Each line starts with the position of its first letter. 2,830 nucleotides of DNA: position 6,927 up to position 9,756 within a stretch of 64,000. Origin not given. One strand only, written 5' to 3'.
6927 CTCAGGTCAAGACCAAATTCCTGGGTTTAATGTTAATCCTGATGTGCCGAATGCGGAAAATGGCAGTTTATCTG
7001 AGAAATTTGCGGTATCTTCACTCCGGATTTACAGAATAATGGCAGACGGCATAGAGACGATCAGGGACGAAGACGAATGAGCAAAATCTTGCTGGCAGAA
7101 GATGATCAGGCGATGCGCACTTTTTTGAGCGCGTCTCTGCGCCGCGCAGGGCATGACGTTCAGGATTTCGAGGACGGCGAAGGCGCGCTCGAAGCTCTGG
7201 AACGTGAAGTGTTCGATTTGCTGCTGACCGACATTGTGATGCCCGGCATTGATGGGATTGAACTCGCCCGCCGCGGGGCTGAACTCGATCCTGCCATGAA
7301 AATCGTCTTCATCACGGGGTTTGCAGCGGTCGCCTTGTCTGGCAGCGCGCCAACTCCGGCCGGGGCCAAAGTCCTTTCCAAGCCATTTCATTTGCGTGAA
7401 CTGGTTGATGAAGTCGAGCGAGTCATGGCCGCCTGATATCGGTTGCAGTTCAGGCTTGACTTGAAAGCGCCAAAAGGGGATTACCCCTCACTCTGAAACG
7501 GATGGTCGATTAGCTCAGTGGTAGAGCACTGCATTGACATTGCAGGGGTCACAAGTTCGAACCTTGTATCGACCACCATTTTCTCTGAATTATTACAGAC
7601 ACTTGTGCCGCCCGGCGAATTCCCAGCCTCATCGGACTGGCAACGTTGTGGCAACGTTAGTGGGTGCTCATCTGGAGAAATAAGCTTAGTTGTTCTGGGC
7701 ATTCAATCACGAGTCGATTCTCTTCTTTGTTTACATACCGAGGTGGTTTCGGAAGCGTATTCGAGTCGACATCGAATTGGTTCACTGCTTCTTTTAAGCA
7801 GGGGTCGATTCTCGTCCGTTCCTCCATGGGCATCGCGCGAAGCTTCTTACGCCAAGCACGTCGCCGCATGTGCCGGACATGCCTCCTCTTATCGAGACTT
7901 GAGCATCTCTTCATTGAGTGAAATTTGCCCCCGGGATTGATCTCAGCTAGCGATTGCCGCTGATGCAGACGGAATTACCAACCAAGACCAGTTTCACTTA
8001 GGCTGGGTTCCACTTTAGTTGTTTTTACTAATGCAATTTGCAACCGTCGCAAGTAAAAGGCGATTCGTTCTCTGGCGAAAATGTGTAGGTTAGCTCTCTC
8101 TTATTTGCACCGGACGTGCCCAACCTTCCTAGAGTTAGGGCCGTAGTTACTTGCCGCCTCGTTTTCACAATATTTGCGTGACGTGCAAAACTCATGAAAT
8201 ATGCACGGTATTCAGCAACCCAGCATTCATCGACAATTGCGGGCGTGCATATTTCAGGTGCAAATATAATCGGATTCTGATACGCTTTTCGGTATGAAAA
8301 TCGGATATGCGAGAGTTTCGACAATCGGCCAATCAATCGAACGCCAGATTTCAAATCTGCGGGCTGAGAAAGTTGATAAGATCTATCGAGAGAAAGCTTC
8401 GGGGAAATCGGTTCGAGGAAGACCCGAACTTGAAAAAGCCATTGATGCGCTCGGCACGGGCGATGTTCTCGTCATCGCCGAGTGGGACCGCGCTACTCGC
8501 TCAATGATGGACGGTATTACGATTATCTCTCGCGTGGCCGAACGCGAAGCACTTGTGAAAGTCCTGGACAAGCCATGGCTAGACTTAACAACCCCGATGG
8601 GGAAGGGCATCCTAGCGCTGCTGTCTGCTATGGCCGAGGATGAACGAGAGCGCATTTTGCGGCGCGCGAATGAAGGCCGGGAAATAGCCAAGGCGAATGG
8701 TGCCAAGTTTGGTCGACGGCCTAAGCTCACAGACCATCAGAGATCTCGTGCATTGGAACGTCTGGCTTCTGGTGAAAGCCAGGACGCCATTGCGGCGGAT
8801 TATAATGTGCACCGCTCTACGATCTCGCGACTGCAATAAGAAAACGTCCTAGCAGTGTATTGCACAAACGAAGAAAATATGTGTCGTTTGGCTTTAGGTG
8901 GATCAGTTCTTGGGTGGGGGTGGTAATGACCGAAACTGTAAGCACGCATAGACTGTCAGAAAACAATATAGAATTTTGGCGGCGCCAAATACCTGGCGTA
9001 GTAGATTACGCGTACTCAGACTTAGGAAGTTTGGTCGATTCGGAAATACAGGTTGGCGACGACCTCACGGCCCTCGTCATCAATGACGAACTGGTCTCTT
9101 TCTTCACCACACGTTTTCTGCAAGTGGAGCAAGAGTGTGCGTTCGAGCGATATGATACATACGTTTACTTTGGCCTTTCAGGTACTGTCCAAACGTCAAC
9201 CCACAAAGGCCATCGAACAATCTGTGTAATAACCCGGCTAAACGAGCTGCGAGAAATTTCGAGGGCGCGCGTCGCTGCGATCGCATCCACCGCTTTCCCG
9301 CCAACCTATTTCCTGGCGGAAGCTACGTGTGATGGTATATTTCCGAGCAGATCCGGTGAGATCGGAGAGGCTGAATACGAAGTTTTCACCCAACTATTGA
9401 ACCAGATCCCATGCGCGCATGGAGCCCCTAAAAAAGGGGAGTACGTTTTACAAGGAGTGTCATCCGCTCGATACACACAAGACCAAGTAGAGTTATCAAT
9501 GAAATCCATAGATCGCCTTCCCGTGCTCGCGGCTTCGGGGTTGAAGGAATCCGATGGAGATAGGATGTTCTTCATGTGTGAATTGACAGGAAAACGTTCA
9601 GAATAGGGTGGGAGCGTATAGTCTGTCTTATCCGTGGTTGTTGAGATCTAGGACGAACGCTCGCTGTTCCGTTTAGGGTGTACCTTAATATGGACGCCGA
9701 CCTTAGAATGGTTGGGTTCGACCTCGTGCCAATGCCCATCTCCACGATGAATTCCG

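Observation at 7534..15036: Tandem integrase-less cassettes at tRNA-Val sharing one att arm architecture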

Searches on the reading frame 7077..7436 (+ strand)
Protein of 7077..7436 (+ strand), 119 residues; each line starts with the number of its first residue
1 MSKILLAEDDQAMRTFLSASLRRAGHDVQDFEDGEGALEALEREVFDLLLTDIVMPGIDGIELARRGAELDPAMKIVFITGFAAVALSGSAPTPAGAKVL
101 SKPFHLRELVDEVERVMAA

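Call 41: search_protein_families(library=pfam, proteins=[window:7077-7436:+], max_evalue=0.01)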
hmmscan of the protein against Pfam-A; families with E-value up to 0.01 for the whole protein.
window:7077-7436:+ (119 aa): 1 family
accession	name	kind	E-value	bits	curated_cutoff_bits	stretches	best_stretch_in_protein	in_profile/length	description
PF00072.30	Response_reg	-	6e-23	81.6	30.2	1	4-113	1-110/111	Response regulator receiver domain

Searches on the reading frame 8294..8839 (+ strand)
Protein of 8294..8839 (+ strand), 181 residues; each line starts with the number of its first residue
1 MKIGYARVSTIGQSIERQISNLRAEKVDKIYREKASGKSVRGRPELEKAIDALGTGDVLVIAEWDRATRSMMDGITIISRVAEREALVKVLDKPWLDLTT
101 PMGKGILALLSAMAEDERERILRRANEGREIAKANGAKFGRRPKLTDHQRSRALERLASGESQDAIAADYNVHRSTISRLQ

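Call 41: search_protein_families(library=pfam, proteins=[window:8294-8839:+], max_evalue=0.01)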
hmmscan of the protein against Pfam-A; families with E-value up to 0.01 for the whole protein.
window:8294-8839:+ (181 aa): 6 families
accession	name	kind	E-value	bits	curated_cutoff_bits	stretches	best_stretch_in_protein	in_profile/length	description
PF00239.26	Resolvase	-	1.3e-31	110.1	23.3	1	3-137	2-144/145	Resolvase, N terminal domain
PF13936.12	HTH_38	-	1.4e-06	28.3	27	1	142-179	2-39/44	Helix-turn-helix domain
PF02796.21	HTH_7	-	6.6e-06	26.6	23.8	1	140-177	1-38/45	Helix-turn-helix domain of resolvase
PF13384.12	HTH_23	-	4.3e-05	23.6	24.6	1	147-180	4-37/50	Homeodomain-like domain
PF04218.19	CENP-B_N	-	0.00017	21.6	21.2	1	142-179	4-41/53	CENP-B N-terminal DNA-binding domain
PF13518.12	HTH_28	-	0.00057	20.4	25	1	150-180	2-32/52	Helix-turn-helix domain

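Call 70: search_protein_families(library=ncbifam, proteins=[window:8294-8839:+], max_evalue=0.001)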
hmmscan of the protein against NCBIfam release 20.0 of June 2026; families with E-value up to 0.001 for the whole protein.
window:8294-8839:+ (181 aa): 3 families
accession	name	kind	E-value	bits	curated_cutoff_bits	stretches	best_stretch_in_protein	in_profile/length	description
NF041201.1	recomb_XisF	equivalog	3.4e-17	62.5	375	1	2-139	1-143/465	fdxN element excision recombinase XisF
NF009949.0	PRK13413.1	equivalog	1.3e-12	47.8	272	1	1-179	1-191/203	master DNA invertase Mpi family serine-type recombinase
NF047343.1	SCCmet_CcrB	equivalog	3.4e-05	22.7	900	1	5-141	12-160/542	cassette chromosome recombinase CcrB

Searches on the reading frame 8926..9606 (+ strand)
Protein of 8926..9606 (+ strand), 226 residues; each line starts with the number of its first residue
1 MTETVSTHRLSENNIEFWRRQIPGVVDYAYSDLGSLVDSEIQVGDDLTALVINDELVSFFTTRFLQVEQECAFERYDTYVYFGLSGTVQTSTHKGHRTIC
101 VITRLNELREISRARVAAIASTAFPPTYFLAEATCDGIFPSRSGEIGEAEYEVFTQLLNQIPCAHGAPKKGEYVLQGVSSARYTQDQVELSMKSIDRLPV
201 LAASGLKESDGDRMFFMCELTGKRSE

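Call 41: search_protein_families(library=pfam, proteins=[window:8926-9606:+], max_evalue=0.01)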
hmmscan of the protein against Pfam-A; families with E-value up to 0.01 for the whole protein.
window:8926-9606:+ (226 aa): 0 families

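Call 66: find_encoding_contigs(protein=window:8926-9606:+, flank=10000, max_places=6)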
Protein window:8926-9606:+ (226 aa): no gene with exactly this product is on record in the collection.

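Call 70: search_protein_families(library=ncbifam, proteins=[window:8926-9606:+], max_evalue=0.001)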
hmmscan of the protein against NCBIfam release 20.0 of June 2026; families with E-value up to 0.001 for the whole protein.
window:8926-9606:+ (226 aa): 0 families
